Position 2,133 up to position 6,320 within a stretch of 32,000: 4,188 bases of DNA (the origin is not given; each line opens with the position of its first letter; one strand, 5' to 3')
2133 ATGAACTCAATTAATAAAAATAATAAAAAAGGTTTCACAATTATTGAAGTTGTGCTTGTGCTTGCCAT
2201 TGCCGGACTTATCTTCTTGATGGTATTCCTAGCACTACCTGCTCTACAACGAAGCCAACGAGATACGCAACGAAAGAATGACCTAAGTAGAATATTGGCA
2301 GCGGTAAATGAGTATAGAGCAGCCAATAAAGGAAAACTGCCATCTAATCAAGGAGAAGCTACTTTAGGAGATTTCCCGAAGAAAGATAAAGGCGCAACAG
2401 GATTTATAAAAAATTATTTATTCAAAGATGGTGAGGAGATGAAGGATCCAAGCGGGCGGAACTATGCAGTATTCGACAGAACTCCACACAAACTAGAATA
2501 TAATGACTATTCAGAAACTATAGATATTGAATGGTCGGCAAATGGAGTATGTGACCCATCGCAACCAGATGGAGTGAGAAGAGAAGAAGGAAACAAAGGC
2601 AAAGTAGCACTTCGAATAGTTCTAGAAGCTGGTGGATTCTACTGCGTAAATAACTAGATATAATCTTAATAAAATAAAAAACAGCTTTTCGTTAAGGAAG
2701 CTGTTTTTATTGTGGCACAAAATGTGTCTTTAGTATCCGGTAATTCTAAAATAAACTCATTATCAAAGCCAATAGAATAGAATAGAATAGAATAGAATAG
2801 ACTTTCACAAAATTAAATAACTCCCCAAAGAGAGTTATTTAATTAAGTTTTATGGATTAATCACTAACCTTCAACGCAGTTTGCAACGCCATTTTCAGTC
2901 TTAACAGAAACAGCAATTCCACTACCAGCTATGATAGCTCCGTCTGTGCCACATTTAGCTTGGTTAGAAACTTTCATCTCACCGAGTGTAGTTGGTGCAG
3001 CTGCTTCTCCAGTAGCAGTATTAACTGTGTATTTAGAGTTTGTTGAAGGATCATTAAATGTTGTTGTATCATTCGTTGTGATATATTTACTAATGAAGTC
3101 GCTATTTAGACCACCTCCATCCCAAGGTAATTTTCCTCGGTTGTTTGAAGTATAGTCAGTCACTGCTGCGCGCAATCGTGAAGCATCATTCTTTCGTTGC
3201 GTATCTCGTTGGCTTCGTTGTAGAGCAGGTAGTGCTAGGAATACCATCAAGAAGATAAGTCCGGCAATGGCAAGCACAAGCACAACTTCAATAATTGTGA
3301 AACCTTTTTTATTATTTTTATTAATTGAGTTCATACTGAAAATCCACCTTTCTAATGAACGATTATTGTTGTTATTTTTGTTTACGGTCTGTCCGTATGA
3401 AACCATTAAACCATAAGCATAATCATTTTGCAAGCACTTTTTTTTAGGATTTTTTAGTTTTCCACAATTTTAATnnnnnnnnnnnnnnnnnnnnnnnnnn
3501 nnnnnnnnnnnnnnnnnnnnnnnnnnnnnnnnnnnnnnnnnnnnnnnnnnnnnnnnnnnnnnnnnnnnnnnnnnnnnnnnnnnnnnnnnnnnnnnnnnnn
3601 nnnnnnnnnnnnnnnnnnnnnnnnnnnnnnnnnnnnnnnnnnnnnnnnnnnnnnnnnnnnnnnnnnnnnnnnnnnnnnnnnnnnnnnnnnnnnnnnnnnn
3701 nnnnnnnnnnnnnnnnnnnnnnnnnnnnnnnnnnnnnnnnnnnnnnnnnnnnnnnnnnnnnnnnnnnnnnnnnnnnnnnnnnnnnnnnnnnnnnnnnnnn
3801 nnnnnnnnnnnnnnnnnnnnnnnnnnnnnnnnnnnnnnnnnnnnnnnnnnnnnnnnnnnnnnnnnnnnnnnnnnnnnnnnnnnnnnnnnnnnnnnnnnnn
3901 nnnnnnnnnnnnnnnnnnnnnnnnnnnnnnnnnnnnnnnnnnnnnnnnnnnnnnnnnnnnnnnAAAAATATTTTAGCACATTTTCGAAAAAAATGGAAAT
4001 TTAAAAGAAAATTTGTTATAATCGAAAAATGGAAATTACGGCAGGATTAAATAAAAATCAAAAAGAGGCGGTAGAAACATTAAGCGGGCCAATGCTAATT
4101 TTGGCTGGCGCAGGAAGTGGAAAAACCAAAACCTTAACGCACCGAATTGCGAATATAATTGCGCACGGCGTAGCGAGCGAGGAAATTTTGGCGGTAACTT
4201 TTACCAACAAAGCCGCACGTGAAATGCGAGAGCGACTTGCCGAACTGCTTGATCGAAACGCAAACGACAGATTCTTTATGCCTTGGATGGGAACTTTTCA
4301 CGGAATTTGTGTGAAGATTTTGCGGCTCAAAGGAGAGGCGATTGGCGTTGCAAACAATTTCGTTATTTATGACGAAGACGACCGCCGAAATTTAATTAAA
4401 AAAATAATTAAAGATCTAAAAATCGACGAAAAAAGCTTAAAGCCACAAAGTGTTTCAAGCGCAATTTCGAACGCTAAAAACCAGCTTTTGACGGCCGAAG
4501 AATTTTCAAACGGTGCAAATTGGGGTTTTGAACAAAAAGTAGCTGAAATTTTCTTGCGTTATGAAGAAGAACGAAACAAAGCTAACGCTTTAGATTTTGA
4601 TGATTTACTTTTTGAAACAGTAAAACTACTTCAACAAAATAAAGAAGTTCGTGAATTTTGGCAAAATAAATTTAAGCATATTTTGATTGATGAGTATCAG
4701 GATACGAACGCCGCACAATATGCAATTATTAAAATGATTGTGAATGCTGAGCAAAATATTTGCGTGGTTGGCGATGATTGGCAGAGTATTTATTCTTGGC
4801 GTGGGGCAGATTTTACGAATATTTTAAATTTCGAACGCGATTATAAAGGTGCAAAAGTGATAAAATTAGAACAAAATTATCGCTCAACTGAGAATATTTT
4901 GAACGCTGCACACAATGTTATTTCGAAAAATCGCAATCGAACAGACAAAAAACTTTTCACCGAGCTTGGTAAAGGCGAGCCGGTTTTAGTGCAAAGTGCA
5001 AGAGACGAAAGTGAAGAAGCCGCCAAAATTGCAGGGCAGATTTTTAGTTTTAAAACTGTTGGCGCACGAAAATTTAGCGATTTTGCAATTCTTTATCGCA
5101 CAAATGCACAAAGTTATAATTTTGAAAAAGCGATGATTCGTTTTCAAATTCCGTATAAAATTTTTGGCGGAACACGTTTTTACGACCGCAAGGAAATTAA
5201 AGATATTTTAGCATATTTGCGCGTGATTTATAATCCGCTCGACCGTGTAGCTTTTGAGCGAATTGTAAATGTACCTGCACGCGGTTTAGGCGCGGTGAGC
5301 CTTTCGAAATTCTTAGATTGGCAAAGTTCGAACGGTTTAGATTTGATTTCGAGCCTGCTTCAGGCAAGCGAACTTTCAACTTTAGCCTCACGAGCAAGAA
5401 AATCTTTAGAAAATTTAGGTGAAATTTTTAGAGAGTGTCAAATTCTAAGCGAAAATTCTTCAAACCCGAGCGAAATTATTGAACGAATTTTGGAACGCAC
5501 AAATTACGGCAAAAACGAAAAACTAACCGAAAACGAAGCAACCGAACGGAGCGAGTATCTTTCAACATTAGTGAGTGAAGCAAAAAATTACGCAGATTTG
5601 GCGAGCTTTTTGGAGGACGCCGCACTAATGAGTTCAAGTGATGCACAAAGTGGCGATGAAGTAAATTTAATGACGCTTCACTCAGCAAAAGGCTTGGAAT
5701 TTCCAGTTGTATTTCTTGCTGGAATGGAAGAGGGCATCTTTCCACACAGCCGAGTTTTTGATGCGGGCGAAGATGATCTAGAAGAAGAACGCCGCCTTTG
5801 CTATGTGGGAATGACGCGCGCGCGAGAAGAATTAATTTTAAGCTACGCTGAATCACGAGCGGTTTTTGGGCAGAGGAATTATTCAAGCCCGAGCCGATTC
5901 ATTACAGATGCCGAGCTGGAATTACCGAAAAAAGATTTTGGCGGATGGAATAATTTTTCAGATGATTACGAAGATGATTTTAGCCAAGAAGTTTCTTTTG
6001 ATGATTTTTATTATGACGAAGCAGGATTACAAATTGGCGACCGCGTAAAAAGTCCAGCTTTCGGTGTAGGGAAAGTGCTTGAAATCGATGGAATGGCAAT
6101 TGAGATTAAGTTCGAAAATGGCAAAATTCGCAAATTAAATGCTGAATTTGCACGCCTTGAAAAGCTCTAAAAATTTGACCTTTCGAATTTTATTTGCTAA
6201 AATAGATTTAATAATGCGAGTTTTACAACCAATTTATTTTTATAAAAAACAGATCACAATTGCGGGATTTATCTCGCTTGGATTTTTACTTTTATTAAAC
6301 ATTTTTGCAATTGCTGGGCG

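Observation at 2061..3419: Convergent type IV pilin pair bracketed by perfect 192-bp inverted repeats: candidate recombinational pilin switch with no invertase nearby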

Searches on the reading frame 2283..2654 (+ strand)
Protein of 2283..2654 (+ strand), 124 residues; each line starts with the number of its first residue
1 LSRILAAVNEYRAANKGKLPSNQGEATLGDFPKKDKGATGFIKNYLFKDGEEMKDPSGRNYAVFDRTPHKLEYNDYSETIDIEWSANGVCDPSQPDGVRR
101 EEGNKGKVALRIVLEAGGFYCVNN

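Call 46: find_homologous_proteins(query=window:2283-2654:+, max_evalue=0.001)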
Query seq(124 aa) (124 aa): 6 proteins with E <= 0.001 among 10 candidates.
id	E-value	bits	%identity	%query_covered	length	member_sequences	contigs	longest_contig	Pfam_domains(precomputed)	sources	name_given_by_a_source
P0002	1.6e-73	263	93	100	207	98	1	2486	PF07963.18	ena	-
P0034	7.9e-71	254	90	100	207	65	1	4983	PF07963.18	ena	-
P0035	1.4e-70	253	91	100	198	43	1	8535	PF07963.18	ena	-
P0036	2.0e-17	81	76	41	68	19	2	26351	-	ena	-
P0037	7.1e-17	80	54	64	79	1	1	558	-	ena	-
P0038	5.0e-16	77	75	41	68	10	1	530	-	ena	-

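Call 47: find_encoding_contigs(protein=P0035, flank=6000, max_places=6)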
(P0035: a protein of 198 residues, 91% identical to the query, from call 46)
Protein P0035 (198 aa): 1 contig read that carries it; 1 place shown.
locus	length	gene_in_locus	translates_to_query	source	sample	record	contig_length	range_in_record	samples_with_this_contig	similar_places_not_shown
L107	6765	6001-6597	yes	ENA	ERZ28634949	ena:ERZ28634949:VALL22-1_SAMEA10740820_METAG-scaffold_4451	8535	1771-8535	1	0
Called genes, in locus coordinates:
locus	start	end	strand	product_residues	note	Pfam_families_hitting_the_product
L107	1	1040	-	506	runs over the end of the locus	PF00133:tRNA-synt_1, PF01406:tRNA-synt_1e (faint), PF09334:tRNA-synt_1g, PF00133:tRNA-synt_1, PF19303:Anticodon_3 (weak), PF08264:Anticodon_1 (weak)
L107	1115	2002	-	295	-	PF00398:RrnaAD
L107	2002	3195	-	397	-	PF03990:DUF348, PF07501:G5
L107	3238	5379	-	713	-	PF00580:UvrD-helicase, PF01443:Viral_helicase1 (faint), PF13086:AAA_11 (faint), PF13245:AAA_19, PF13604:AAA_30 (faint), PF13361:UvrD_C, PF13538:UvrD_C_2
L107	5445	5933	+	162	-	-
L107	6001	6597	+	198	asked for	PF07963:N_methyl (weak)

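Call 48: find_encoding_contigs(protein=P0034, flank=6000, max_places=6)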
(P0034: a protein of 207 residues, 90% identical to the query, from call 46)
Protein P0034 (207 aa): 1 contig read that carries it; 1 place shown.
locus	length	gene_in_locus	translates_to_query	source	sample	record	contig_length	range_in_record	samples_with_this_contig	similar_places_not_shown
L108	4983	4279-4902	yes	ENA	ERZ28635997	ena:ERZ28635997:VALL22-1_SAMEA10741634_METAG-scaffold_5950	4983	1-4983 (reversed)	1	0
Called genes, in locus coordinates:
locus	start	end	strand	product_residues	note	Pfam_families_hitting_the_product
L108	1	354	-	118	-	?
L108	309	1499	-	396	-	PF03990:DUF348, PF07501:G5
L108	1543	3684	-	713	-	PF00580:UvrD-helicase, PF01443:Viral_helicase1 (faint), PF13086:AAA_11 (faint), PF13245:AAA_19, PF13604:AAA_30 (faint), PF13361:UvrD_C, PF13538:UvrD_C_2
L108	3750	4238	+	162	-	-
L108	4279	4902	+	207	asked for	PF07963:N_methyl (weak)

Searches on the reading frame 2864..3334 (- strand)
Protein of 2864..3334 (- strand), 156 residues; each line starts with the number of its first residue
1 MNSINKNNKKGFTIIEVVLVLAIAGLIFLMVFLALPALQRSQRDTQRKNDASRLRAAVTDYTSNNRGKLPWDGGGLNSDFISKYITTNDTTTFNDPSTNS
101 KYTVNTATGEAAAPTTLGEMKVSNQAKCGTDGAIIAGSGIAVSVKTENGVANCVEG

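Call 6: search_protein_families(library=pfam, proteins=[window:2864-3334:-], max_evalue=0.01)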
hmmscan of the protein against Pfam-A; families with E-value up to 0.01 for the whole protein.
window:2864-3334:- (156 aa): 1 family
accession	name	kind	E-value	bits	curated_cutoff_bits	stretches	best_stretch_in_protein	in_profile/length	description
PF07963.17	N_methyl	-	9.6e-07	28.6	21.2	1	6-32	1-27/27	Prokaryotic N-terminal methylation motif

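Call 8: find_encoding_contigs(protein=window:2864-3334:-, flank=6000, max_places=10)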
Protein window:2864-3334:- (156 aa): 11 contigs read that carry it; 10 places shown.
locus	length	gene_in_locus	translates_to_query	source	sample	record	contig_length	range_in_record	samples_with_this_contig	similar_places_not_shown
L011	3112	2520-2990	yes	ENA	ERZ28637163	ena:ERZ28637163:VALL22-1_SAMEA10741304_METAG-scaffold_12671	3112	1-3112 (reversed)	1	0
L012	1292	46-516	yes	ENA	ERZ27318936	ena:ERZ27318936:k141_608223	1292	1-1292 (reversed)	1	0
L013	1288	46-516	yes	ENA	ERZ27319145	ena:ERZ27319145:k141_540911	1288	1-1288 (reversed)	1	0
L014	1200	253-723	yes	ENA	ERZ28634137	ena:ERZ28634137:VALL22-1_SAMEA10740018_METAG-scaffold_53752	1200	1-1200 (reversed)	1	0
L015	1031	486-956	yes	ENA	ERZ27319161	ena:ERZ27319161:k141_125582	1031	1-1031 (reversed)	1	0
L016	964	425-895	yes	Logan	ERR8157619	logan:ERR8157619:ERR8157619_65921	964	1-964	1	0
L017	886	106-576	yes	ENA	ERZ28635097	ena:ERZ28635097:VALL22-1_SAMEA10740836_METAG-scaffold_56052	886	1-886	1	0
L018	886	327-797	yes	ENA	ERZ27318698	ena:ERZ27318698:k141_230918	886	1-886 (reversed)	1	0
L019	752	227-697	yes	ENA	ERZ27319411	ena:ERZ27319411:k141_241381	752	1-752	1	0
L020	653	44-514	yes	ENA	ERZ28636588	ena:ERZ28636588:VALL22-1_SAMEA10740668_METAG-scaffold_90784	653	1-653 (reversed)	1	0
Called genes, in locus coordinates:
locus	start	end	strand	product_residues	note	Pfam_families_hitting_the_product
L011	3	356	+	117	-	?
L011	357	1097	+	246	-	PF00398:RrnaAD, PF13649:Methyltransf_25 (weak)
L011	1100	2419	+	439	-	PF05958:tRNA_U5-meth_tr, PF03602:Cons_hypoth95 (faint)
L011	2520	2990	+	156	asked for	PF07963:N_methyl (weak)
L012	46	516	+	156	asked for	PF07963:N_methyl (weak)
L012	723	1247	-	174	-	PF07963:N_methyl (weak)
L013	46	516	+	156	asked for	PF07963:N_methyl (weak)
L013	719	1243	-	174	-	PF07963:N_methyl (weak)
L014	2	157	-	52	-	?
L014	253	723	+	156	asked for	PF07963:N_methyl (weak)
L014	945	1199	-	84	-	?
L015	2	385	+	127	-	?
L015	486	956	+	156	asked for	PF07963:N_methyl (weak)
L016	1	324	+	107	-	?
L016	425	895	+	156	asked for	PF07963:N_methyl (weak)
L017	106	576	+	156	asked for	PF07963:N_methyl (weak)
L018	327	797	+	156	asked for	PF07963:N_methyl (weak)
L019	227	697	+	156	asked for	PF07963:N_methyl (weak)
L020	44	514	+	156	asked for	PF07963:N_methyl (weak)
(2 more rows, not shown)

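Call 35: search_solved_structures(query=window:2864-3334:-, max_evalue=1)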
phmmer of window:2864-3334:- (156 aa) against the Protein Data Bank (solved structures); distinct sequences matched with E-value up to 1: 7.
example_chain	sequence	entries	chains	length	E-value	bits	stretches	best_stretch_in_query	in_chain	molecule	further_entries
9egp_A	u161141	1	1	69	0.00093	22.4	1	7-63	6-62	Geopilin domain 1 protein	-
7tgg_A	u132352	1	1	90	0.008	19.4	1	7-58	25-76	Geopilin domain 1 protein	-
5kua_A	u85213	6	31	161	0.026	17.7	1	12-87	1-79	pilin | Neisseria meningitidis PilE variant SB-GATDH | Neisseria meningitidis PilE, SB-DATDH variant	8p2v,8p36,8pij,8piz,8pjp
8p3b_A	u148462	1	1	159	0.044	17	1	12-85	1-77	Fimbrial protein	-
2hi2_A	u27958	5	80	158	0.075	16.3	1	12-72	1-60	Fimbrial protein | PilA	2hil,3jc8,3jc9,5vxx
1ay2_A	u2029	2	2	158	0.13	15.5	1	12-73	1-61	TYPE 4 PILIN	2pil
9laa_A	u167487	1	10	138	0.58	13.4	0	3-39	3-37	Type IV pilin protein PilA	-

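Call 52: search_protein_families(library=ncbifam, proteins=[window:2864-3334:-], max_evalue=0.01)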
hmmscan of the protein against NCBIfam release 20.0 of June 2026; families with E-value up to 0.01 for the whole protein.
window:2864-3334:- (156 aa): 9 families
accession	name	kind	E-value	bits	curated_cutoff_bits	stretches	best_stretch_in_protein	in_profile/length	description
TIGR01708.2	typeII_sec_gspH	equivalog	1.6e-06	28.3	80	1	10-57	2-46/169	type II secretion system minor pseudopilin GspH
NF007848.0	PRK10557.1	equivalog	3.1e-06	26.6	120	1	5-49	6-50/192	prepilin peptidase-dependent protein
NF041013.1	T4P_ComGE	equivalog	1.8e-05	24.7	49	1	7-53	1-44/83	competence type IV pilus minor pilin ComGE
TIGR02532.1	IV_pilin_GFxxxE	domain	4.2e-05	23.2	16.3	1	9-31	1-23/24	prepilin-type N-terminal cleavage/methylation domain-containing protein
TIGR01710.1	typeII_sec_gspG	equivalog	0.00044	20.3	88.85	1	10-77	1-67/134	type II secretion system major pseudopilin GspG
NF040999.1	pilin_ComGC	equivalog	0.00072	19.7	75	1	9-52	1-41/84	competence type IV pilus major pilin ComGC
NF040982.1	ComGD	equivalog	0.0012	19.3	70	1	9-44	1-36/139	competence type IV pilus minor pilin ComGD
NF041002.1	pilin_ComGF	equivalog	0.0035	17.6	80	1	9-50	1-42/139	competence type IV pilus minor pilin ComGF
NF010271.0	PRK13718.1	subfamily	0.0075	16.4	94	0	14-51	43-80/84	conjugal transfer protein TrbE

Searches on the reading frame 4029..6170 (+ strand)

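Call 6: search_protein_families(library=pfam, proteins=[window:4029-6170:+], max_evalue=0.01)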
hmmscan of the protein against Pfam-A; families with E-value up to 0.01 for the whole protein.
window:4029-6170:+ (713 aa): 10 families
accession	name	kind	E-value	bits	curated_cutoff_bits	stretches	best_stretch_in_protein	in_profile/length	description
PF00580.27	UvrD-helicase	-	5.3e-93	312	23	1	7-273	1-271/271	UvrD/REP helicase N-terminal domain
PF13361.12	UvrD_C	-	9.4e-76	255.9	25.6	1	278-608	1-349/350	UvrD-like helicase C-terminal domain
PF13245.12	AAA_19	-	9.2e-24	84.6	25.1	1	11-256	1-132/134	AAA domain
PF13538.12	UvrD_C_2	-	2.2e-10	40.7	27.4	1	547-604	4-51/52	UvrD-like helicase C-terminal domain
PF13604.12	AAA_30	-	5.9e-10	39.6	27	1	7-70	2-66/191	AAA domain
PF01443.25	Viral_helicase1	-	2.1e-07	31.4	21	0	495-603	135-225/228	Viral superfamily 1 RNA helicase core domain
PF13086.12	AAA_11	-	1.8e-05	25.1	27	1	7-222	2-221/257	AAA domain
PF21196.3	PcrA_UvrD_tudor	-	0.0027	18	23.9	1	669-712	1-48/48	PcrA/UvrD tudor domain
PF04851.21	ResIII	-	0.0052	17.2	22.5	0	9-78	6-81/164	Type III restriction enzyme, res subunit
PF13173.12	AAA_14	-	0.007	16.8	27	0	179-245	26-94/129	AAA domain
